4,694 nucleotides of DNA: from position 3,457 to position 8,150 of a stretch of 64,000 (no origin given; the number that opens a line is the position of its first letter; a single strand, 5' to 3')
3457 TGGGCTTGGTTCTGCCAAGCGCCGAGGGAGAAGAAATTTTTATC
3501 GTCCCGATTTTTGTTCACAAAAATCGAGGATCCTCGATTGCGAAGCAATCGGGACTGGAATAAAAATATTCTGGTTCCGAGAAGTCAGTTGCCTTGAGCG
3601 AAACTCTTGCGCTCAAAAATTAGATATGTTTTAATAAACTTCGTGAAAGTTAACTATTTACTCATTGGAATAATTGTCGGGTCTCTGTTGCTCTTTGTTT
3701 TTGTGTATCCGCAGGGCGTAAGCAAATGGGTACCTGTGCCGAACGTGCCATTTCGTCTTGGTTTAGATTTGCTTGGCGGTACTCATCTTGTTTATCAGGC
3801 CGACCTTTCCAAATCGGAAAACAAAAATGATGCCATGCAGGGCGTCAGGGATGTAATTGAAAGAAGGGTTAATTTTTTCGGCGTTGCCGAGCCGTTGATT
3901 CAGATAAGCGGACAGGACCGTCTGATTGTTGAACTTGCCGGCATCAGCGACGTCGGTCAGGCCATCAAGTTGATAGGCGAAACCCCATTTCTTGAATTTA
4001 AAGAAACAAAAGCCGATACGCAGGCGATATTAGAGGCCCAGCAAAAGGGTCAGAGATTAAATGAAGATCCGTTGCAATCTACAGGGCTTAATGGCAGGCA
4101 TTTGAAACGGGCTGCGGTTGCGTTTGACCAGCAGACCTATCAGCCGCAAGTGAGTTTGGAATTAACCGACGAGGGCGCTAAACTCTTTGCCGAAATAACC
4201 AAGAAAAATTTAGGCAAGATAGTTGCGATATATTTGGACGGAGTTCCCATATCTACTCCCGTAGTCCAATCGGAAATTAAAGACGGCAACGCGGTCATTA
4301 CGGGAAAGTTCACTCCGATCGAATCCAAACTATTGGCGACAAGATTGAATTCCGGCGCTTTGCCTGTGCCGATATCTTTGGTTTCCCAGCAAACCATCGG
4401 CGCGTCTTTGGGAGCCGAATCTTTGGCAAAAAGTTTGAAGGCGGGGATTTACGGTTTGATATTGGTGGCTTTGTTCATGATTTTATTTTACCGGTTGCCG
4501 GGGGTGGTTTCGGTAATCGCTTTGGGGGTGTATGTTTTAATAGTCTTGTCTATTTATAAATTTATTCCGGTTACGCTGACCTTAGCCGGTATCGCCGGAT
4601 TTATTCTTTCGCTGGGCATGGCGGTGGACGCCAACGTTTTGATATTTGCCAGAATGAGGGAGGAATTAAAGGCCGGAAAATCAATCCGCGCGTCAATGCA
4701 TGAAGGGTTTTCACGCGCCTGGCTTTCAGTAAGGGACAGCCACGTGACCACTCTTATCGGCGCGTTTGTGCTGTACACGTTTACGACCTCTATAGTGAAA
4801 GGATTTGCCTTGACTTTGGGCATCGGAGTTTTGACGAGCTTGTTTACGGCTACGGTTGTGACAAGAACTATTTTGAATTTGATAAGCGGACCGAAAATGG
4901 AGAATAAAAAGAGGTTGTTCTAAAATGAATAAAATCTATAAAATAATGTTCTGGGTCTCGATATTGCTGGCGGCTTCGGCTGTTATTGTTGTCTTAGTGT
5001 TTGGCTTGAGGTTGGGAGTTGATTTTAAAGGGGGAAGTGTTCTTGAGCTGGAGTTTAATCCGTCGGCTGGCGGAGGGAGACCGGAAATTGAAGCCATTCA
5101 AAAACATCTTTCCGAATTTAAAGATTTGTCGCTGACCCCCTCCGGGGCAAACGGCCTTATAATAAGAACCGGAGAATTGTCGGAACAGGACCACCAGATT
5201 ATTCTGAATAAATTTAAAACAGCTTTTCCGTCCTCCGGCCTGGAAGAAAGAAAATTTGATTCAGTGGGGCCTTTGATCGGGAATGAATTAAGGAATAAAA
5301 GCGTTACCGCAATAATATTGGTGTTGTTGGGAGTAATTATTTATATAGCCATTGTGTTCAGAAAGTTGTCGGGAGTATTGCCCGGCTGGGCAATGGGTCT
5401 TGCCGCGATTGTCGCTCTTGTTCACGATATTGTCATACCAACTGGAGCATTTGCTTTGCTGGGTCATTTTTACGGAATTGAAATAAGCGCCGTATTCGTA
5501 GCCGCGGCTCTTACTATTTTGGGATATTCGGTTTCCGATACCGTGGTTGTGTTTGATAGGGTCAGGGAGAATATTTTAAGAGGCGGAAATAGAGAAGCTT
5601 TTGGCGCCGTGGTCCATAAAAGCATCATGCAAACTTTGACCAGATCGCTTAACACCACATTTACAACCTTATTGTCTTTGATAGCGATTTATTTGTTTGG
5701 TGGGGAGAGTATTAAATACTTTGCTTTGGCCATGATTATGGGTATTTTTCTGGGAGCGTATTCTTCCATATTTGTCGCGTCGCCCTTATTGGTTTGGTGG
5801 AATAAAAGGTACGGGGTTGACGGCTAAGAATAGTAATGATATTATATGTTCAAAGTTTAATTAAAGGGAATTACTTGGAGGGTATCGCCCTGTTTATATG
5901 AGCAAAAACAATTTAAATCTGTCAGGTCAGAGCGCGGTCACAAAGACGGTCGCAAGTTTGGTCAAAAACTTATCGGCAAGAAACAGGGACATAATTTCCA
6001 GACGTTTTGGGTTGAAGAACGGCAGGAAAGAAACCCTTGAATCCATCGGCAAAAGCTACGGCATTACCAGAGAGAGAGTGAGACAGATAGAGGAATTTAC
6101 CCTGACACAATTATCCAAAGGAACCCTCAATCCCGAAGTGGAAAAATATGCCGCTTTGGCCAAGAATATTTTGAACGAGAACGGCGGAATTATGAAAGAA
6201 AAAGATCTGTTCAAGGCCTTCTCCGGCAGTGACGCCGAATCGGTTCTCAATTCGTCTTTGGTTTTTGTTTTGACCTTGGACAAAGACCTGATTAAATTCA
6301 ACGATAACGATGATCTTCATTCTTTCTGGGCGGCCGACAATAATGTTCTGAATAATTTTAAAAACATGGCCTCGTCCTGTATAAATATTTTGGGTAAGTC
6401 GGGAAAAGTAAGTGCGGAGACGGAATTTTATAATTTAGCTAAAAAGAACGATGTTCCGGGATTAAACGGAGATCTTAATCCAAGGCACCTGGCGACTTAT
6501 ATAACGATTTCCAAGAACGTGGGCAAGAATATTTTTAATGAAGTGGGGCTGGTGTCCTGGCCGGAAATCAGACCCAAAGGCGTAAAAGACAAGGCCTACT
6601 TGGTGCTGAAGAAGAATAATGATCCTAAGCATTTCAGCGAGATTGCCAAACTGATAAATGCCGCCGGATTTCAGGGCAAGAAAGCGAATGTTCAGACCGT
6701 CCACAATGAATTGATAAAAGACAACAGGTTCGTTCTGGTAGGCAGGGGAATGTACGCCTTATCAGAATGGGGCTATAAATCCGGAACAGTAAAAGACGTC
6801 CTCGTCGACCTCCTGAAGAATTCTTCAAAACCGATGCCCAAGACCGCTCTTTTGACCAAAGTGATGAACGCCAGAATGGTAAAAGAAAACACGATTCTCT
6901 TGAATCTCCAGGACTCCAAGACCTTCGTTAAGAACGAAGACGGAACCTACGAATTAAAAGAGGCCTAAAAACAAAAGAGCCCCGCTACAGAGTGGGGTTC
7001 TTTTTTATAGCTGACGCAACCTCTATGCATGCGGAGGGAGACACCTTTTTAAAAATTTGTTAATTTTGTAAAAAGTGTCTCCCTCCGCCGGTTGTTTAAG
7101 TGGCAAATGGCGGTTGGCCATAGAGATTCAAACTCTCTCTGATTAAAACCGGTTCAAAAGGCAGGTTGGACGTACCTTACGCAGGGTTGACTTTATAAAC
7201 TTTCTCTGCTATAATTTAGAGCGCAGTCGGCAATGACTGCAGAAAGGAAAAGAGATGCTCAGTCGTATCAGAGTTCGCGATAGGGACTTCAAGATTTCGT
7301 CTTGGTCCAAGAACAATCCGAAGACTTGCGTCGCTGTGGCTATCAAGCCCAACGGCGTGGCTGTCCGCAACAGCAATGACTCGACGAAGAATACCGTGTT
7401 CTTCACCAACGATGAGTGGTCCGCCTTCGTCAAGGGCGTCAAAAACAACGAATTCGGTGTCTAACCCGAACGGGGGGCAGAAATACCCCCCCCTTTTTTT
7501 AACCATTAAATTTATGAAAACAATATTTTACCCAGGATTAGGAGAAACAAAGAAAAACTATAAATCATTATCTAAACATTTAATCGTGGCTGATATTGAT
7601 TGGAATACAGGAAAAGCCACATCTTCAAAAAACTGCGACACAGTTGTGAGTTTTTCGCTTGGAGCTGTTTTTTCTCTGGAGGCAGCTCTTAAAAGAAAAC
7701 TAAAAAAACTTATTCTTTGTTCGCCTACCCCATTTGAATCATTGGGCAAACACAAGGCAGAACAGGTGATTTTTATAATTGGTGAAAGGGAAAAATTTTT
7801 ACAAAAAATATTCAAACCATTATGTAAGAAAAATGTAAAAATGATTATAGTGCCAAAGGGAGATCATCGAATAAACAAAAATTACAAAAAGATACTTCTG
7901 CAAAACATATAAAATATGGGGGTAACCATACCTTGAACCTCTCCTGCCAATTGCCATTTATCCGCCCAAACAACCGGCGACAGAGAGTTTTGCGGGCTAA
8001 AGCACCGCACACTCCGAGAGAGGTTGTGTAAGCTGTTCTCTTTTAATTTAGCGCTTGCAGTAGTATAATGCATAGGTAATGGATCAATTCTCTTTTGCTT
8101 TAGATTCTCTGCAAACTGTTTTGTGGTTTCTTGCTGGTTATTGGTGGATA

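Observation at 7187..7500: Stand-alone DUF397 gene with Actinobacteria-like composition in a CPR-like genome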

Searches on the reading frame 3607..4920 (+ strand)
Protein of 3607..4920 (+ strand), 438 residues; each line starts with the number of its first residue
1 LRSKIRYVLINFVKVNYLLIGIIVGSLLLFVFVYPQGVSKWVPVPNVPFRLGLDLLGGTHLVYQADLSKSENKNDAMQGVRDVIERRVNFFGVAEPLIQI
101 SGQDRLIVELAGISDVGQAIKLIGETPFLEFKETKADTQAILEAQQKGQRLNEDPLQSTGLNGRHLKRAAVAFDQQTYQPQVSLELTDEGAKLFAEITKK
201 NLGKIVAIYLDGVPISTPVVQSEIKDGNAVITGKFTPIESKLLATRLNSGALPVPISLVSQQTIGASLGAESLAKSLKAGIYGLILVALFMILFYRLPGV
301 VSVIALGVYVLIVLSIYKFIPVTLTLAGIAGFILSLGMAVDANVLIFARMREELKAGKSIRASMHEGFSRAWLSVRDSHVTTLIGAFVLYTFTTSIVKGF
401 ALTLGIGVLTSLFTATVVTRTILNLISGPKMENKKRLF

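Call 31: list_cluster_members(proteins=[window:3607-4920:+, window:5898-6965:+, window:9346-11013:+, window:7514-7909:+, window:7255-7461:+])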
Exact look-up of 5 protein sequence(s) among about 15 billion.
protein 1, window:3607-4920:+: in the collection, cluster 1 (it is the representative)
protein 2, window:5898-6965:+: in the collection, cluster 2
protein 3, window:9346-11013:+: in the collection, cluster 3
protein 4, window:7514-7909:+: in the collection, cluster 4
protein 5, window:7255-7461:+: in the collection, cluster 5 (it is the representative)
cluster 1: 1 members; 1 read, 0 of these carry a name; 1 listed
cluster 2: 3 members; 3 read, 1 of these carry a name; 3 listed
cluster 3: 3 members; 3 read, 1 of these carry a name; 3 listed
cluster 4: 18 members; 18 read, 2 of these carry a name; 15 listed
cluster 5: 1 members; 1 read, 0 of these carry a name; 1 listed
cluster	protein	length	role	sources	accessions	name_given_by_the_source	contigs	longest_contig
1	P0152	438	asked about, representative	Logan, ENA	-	-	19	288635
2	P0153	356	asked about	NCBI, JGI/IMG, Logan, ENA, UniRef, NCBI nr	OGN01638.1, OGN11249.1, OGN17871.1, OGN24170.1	MAG: hypothetical protein A3I26_03395 [Candidatus Yanofskybacteria bacterium ... | HTH HARE-type domain-containing protein n=1 Tax=Candidatus Yanofskybacteria bacterium ... | MAG: hypothetical protein A2742_00520 [Candidatus Yanofskybacteria bacterium ...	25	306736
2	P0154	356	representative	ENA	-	-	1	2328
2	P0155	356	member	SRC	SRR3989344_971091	-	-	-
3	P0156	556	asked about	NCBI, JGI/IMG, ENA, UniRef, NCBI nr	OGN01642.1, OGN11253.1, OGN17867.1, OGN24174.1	MAG: hypothetical protein A3I26_03375 [Candidatus Yanofskybacteria bacterium ... | Uncharacterized protein n=1 Tax=Candidatus Yanofskybacteria bacterium ... | MAG: hypothetical protein A2742_00540 [Candidatus Yanofskybacteria bacterium ...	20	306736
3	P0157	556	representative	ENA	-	-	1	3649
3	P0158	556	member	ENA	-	-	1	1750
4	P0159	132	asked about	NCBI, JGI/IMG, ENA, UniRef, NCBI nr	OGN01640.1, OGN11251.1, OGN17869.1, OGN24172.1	MAG: hypothetical protein A3I26_03385 [Candidatus Yanofskybacteria bacterium ... | Alpha/beta hydrolase n=1 Tax=Candidatus Yanofskybacteria bacterium ... | MAG: hypothetical protein A2742_00530 [Candidatus Yanofskybacteria bacterium ...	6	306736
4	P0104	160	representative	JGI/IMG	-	-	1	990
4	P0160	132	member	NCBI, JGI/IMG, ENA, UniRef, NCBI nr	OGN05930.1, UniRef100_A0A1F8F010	MAG: hypothetical protein A2746_02425 [Candidatus Yanofskybacteria bacterium ... | Alpha/beta hydrolase n=1 Tax=Candidatus Yanofskybacteria bacterium ...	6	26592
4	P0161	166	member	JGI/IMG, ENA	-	-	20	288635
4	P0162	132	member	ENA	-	-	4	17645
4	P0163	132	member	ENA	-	-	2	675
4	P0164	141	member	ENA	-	-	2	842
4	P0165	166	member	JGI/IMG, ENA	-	-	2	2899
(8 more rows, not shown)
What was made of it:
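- Checked: Neighbouring proteins are identical to Candidatus Yanofskybacteria MAG proteins (call 31).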

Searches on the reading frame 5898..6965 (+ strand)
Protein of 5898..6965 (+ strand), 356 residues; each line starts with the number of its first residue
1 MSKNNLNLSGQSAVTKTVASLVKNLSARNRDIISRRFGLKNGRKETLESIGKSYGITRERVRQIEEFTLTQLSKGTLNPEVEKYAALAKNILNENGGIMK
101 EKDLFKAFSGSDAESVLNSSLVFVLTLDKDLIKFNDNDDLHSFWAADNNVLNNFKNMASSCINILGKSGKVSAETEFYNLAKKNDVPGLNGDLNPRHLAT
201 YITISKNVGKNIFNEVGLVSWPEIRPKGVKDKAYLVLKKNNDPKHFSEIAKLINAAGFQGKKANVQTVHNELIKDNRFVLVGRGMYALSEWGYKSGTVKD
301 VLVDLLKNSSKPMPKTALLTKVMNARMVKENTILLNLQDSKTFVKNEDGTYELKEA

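Call 7: search_protein_families(library=pfam, proteins=[window:5898-6965:+], max_evalue=1)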
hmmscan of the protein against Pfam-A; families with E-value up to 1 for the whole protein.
window:5898-6965:+ (356 aa): 4 families
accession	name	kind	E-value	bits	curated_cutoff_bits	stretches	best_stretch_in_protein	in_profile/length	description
PF04545.22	Sigma70_r4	-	1.8e-12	47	24.1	1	23-73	3-49/50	Sigma-70, region 4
PF05066.19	HARE-HTH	-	1e-08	35.9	25.9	2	229-291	3-71/71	HB1, ASXL, restriction endonuclease HTH domain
PF01846.25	FF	-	0.044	14.3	22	1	220-244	20-44/50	FF domain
PF15943.11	YdaS_toxin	-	0.15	12.3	30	1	55-83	34-62/65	Bacterial toxin YdaS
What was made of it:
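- Checked: The gene lies in the gap after a Sigma70_r4/HARE-HTH gene, 5898..6968 (call 7).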

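Call 56: search_protein_families(library=padloc, proteins=[window:5898-6965:+], max_evalue=0.1)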
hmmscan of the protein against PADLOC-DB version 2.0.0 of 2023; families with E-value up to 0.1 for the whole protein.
window:5898-6965:+ (356 aa): 2 families
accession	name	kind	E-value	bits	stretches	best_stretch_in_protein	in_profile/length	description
PDLC02203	MzaA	-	3.5e-09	33.5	1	15-73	598-656/683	-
PDLC02258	AbiEi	-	0.0007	17.8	0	265-296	32-63/196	AbiEi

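Call 57: search_protein_families(library=ncbifam, proteins=[window:5898-6965:+], max_evalue=0.1)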
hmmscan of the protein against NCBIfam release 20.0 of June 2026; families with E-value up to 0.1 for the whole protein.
window:5898-6965:+ (356 aa): 28 families (the best 25 are shown)
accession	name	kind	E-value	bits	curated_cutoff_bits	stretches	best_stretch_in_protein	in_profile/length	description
NF041931.2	MzaA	equivalog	7.8e-15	54.7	800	1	14-73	643-702/726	MZA anti-phage system associated sigma-70 family RNA polymerase sigma factor MzaA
NF005920.0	PRK07921.1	subfamily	4.7e-14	52.1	464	1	14-85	256-327/328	RNA polymerase sigma factor SigB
TIGR02394.1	rpoS_proteo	equivalog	9.1e-14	51.6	378.7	1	11-74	209-272/285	RNA polymerase sigma factor RpoS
NF005643.0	PRK07406.1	equivalog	1.2e-13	50.9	500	1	18-82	329-393/397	RNA polymerase sigma factor RpoD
TIGR02393.1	RpoD_Cterm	equivalog_domain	1.4e-13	51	354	1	11-84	163-236/238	RNA polymerase sigma factor RpoD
NF004561.0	PRK05901.1-3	equivalog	1.5e-13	50.7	582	1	17-72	468-523/537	RNA polymerase sigma factor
NF004207.0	PRK05657.1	equivalog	2.6e-13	50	394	1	12-81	253-322/329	RNA polymerase sigma factor RpoS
NF005785.0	PRK07598.1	equivalog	1.6e-12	47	554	1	11-75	337-401/415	RNA polymerase sigma factor SigC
NF004208.0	PRK05658.1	equivalog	2e-12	46.9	555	1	10-73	554-617/631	RNA polymerase sigma factor RpoD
NF005642.0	PRK07405.1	subfamily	3.2e-12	46.3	524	1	9-76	242-309/318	RNA polymerase sigma factor SigD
NF006666.0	PRK09210.1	equivalog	3.4e-12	46.4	572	1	16-74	300-358/370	RNA polymerase sigma factor RpoD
NF004560.0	PRK05901.1-1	equivalog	1.9e-11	43.8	711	1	19-73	449-503/516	RNA polymerase sigma factor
TIGR02997.1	Sig70-cyanoRpoD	subfamily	2.9e-11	43.2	384.5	1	12-72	237-297/298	RNA polymerase sigma factor, RpoD/SigA family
NF004562.0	PRK05901.1-4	equivalog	8.9e-11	41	779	1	9-73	477-541/571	RNA polymerase sigma factor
NF004615.0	PRK05949.1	subfamily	5.2e-10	38.7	530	1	11-76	253-318/327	RNA polymerase sigma factor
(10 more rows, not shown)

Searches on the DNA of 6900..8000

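Call 66: search_rna_families(source=window, start=6900, end=8000, threshold=evalue, max_evalue=1)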
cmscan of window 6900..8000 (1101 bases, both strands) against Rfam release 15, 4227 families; matches with E-value up to 1: 14.
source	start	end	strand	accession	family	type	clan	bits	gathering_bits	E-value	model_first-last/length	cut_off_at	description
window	7031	7088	+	RF04106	mir-1303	Gene; miRNA;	-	23.1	107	0.12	10-74/85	no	mir-1303 microRNA precursor family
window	7032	7087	-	RF03912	mir-4659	Gene; miRNA;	-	22.1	92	0.13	1-73/73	no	mir-4659 microRNA precursor family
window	7031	7088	+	RF00639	mir-515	Gene; miRNA;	CL00096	21.6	68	0.22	1-87/87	no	mir-515 microRNA precursor family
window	7031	7088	-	RF00639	mir-515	Gene; miRNA;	CL00096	21.2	68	0.29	1-87/87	no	mir-515 microRNA precursor family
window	7032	7087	+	RF03912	mir-4659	Gene; miRNA;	-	20.9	92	0.28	1-73/73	no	mir-4659 microRNA precursor family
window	7031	7089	+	RF03573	mir-1954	Gene; miRNA;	-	20.2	99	0.21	12-72/82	no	mir-1954 microRNA precursor family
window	7025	7094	+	RF04092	MIR1508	Gene; miRNA;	-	19.9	70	0.55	1-91/91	no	MIR1508 microRNA precursor family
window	7031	7088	-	RF00885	MIR821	Gene; miRNA;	-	19.8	249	0.43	89-187/275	no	MIR821 microRNA precursor family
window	7030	7089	-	RF03360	mir-3156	Gene; miRNA;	-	19.8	76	0.67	1-77/77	no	mir-3156 microRNA precursor family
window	7019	7101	-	RF02436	SpF43_sRNA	Gene; sRNA;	-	19.1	70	0.85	1-99/99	no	Streptococcus sRNA SpF43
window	7031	7088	+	RF00885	MIR821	Gene; miRNA;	-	18.8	249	0.7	89-187/275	no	MIR821 microRNA precursor family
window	6973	7112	-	RF00512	Leu_leader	Cis-reg; leader;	-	18.3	50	0.63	1-148/148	no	Leucine operon leader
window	6917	7004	+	RF00512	Leu_leader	Cis-reg; leader;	-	17.7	50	0.95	1-148/148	no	Leucine operon leader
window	6961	7001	+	RF00195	RsmY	Gene; sRNA;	CL00106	15.1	57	0.49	83-121/121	no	RsmY RNA family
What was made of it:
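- Tried and rejected: An E-value scan of 6900-8000 gives only generic hairpin noise (call 66).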
